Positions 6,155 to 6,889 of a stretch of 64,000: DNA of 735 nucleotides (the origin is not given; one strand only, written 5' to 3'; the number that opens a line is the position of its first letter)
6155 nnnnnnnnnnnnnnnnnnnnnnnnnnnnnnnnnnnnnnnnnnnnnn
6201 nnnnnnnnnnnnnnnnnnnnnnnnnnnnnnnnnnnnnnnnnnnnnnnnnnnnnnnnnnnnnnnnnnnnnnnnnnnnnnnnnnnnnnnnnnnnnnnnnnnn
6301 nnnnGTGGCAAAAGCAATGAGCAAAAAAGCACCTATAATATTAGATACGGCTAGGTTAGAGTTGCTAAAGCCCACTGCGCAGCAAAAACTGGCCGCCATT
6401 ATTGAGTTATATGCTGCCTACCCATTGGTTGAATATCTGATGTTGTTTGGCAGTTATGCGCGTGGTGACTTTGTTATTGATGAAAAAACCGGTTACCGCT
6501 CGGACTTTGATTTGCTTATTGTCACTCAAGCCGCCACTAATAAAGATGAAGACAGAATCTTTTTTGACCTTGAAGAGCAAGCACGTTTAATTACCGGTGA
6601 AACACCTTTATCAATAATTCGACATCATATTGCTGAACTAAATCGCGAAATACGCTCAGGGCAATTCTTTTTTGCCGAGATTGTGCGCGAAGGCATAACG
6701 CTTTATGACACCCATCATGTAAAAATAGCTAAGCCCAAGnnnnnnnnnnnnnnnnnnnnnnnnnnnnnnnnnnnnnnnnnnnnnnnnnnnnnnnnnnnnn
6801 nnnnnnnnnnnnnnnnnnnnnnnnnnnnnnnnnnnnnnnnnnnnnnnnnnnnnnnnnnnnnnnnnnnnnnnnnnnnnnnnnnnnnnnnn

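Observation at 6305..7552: Unusual three-domain fusion: nucleotidyltransferase plus HEPN-like plus DUF4351-like tail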

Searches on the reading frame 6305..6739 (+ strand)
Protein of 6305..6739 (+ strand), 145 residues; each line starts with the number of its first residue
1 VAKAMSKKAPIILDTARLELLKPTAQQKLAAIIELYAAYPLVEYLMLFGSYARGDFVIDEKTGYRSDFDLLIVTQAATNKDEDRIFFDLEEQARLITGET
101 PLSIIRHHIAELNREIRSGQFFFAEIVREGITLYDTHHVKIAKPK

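Call 5: search_protein_families(library=pfam, proteins=[window:6305-6739:+], max_evalue=10)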
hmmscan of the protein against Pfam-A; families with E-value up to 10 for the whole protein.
seq(145 aa): 3 families
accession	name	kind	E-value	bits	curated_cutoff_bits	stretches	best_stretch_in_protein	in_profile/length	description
PF18765.7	Polbeta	-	9e-07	29.4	26.9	1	32-135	3-89/93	Polymerase beta, Nucleotidyltransferase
PF01909.29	NTP_transf_2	-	0.00033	21.4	21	1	42-85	14-47/93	Nucleotidyltransferase domain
PF18144.7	SMODS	-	0.25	12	26.5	1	45-91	49-98/164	Second Messenger Oligonucleotide or Dinucleotide Synthetase domain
